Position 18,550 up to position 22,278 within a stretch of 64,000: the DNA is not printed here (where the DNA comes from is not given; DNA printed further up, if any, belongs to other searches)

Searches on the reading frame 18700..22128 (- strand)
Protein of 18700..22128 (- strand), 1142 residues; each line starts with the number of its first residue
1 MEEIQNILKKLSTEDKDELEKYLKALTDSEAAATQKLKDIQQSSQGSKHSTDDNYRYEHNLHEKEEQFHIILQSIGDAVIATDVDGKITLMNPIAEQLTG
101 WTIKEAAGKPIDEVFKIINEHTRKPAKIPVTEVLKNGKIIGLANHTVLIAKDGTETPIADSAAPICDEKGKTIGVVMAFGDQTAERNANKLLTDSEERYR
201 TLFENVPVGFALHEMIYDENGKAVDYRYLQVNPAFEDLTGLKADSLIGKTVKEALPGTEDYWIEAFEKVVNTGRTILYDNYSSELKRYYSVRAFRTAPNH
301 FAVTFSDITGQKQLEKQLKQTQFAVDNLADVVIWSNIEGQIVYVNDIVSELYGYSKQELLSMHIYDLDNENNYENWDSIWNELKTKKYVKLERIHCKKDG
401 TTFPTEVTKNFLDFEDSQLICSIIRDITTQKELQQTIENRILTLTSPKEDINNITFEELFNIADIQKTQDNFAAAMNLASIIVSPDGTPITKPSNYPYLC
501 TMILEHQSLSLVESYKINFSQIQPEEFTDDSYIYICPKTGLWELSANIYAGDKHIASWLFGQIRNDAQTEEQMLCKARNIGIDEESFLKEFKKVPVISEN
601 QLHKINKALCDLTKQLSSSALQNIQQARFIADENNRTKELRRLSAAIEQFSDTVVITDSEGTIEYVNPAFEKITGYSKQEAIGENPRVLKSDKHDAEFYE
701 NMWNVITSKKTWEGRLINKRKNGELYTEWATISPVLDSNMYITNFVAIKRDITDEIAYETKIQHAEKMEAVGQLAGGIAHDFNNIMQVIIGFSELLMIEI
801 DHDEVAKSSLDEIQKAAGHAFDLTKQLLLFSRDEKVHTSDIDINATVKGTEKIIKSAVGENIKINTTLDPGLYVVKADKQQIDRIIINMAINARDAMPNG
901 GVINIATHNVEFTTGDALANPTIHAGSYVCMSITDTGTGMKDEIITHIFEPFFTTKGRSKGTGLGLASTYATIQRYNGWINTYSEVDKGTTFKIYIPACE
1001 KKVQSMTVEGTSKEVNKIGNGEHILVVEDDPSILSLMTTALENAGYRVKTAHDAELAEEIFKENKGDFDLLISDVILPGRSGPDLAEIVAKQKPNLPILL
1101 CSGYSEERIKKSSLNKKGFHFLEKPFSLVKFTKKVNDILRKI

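Call 76: search_protein_families(library=pfam, proteins=[window:18700-22128:-], max_evalue=0.001)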
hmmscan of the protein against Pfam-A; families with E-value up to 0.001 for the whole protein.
window:18700-22128:- (1142 aa): 11 families
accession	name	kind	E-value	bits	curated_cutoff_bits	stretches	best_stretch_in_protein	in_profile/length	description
PF13426.13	PAS_9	-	9.7e-46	154.7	27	3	652-754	2-103/103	PAS domain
PF00989.32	PAS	-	6e-45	152.3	22.6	3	642-752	2-113/113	PAS fold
PF10114.15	PocR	-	9.6e-35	120.2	23.9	1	458-620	1-161/162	Sensory domain found in PocR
PF08448.16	PAS_4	-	9.1e-32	110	23.1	3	73-186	2-109/110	PAS fold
PF13188.13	PAS_8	-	5.5e-31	105.9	21.8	3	197-260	1-52/65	PAS domain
PF08447.18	PAS_3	-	6.1e-22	78.1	25.6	1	664-744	2-84/89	PAS fold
PF00072.30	Response_reg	-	3.9e-21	75.7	30.2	1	1024-1135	1-110/111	Response regulator receiver domain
PF02518.31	HATPase_c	-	7.2e-18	65.5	26.4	1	878-998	2-109/111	Histidine kinase-, DNA gyrase B-, and HSP90-like ATPase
PF00512.31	HisKA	-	2.5e-08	34.3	26.9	1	772-834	3-64/66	His Kinase A (phospho-acceptor) domain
PF18095.7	PAS_12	-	3.4e-07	30.4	22.6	0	324-391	52-117/153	UPF0242 C-terminal PAS-like domain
PF24820.1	Diguanyl_cycl_sensor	-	0.00013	22.4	28.1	0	647-694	2-49/109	Diguanylate cyclase-like sensor domain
